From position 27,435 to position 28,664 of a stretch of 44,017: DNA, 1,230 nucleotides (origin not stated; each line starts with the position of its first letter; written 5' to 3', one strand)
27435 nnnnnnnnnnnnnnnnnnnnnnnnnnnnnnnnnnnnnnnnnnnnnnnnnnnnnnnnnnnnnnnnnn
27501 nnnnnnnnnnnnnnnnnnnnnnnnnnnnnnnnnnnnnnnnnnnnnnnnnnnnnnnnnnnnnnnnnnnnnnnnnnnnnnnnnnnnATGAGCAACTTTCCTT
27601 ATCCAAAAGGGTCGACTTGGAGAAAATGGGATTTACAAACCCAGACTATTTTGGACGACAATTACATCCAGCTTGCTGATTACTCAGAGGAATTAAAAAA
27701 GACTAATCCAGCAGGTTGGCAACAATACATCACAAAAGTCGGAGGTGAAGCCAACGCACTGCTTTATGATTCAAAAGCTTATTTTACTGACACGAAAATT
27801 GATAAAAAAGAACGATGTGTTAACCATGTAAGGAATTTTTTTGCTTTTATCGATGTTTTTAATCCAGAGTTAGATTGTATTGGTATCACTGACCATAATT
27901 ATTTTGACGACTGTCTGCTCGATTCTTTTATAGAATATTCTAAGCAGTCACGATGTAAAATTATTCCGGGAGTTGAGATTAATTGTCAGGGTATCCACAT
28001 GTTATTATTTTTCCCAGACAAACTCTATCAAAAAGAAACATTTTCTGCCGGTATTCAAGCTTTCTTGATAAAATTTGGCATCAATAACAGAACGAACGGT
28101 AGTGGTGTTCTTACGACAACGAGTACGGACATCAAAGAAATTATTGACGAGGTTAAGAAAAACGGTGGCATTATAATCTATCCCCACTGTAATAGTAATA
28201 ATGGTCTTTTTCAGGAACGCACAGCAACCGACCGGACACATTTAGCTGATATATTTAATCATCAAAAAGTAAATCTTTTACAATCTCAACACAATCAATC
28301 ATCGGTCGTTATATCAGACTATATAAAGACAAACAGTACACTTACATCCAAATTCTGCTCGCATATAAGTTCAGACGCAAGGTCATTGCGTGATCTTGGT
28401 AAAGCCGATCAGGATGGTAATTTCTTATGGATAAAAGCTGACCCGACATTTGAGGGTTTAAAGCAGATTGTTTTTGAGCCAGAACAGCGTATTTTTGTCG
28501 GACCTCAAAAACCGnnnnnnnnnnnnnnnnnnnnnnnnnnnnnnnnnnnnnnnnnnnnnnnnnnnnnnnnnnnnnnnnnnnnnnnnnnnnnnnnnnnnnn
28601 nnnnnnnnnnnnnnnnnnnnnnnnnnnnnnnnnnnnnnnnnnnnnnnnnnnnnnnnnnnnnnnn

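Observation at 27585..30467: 960-aa PHP + Walker A / long coiled coil / Walker B ATPase with an apparently altered PHP metal site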

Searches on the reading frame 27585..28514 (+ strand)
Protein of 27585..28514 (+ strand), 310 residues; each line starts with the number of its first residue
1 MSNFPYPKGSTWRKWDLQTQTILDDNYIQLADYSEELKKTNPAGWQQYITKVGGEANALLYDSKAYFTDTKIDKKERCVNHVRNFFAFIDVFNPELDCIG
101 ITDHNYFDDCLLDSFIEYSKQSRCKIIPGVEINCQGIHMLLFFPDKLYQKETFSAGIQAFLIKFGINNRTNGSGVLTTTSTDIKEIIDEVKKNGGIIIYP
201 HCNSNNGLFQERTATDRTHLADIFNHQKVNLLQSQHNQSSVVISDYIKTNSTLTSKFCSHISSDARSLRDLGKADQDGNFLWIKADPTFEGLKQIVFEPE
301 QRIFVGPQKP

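Call 54: search_solved_structures(query=A3, max_evalue=10, show_alignments=4)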
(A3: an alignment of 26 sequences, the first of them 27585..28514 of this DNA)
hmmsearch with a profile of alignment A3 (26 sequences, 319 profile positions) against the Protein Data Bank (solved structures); distinct sequences matched with E-value up to 10: 8.
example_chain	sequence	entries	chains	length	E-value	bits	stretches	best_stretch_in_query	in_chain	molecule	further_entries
7rty_A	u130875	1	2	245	0.59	12.8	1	16-128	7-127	PsfC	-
8jbg_B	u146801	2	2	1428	0.6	12.8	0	254-290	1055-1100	Neuromedin-K receptor (NK3R-pFastbac1) | NK3R-pFastbac1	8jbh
3pgf_A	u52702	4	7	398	1.3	11.7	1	234-290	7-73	Maltose-binding periplasmic protein | Maltose binding protein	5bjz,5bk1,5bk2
8t2i_M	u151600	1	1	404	1.4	11.7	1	234-290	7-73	Maltose/maltodextrin-binding periplasmic protein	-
5jqe_A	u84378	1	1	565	1.4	11.6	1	241-290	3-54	Sugar ABC transporter substrate-binding protein,Caspase-8 chimera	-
1m65_A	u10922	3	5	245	1.4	11.6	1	16-60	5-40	Hypothetical protein ycdX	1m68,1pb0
8tnp_C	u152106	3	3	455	1.5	11.5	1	235-290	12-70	Maltose/maltodextrin-binding periplasmic protein,SD40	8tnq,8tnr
9vus_A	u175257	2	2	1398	1.6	11.4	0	253-290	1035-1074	Soluble cytochrome b562,2-oxoglutarate receptor 1,Soluble cytochrome b562,2-oxoglutarate r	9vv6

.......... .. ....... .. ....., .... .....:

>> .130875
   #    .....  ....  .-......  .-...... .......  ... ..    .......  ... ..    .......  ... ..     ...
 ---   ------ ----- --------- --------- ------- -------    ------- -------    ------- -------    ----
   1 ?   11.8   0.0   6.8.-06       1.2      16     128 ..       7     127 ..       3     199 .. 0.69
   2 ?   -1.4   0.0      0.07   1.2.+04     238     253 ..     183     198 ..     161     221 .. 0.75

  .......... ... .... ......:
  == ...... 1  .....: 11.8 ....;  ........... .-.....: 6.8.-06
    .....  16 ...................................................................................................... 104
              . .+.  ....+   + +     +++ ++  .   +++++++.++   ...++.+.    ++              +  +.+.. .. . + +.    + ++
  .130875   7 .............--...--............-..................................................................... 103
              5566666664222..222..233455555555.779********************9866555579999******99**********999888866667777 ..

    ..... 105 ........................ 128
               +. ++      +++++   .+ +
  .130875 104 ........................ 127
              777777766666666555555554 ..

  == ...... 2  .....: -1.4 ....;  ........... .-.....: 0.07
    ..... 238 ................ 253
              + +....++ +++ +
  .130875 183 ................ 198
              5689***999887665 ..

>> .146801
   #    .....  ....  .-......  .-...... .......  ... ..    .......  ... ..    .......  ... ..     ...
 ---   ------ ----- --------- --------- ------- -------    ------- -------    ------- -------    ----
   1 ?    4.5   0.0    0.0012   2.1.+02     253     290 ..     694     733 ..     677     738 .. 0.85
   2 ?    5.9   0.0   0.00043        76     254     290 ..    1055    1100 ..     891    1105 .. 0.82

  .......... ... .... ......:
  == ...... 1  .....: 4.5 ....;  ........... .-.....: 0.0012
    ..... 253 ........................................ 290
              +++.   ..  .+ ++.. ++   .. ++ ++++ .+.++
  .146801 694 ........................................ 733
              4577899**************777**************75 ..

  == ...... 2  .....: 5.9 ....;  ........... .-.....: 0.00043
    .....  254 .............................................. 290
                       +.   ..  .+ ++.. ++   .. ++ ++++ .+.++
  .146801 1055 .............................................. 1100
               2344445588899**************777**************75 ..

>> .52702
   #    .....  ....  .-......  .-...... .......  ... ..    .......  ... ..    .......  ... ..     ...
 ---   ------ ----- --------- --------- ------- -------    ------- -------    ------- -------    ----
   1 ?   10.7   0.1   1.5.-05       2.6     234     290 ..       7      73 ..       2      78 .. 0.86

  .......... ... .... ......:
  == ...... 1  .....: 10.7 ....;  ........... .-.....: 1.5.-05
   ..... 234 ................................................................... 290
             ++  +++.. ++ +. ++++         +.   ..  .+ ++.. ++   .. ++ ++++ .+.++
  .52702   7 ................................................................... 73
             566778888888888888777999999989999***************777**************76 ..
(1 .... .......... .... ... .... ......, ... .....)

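Call 97: search_protein_representatives(protein=window:27585-28514:+)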
Query: 310 residues. Proteins with E-value up to 0.001 (for the whole library): 1176; up to 1e-10: 143; up to 1e-30: 45. The best 150 are listed.
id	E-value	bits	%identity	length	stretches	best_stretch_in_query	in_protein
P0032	3.1e-150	516.1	72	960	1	2-310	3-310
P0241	7.8e-146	501.6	70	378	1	3-306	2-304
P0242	5.7e-140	482.4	69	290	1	1-289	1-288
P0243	4.8e-111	387.4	54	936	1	4-310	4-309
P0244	2.0e-104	365.6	56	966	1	6-310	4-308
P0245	2.9e-103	361.8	55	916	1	6-307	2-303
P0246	6.5e-101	354.1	53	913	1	6-310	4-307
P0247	1.1e-98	346.8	51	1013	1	7-307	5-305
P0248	3.6e-98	345.1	54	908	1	5-305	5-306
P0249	2.0e-97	342.6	53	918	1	3-309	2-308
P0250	6.6e-96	337.6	50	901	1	7-308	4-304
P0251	1.0e-95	337.1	50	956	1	2-305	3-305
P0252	1.3e-95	336.7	52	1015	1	7-308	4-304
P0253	9.6e-95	333.8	51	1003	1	2-308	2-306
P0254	8.2e-94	330.8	50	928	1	7-305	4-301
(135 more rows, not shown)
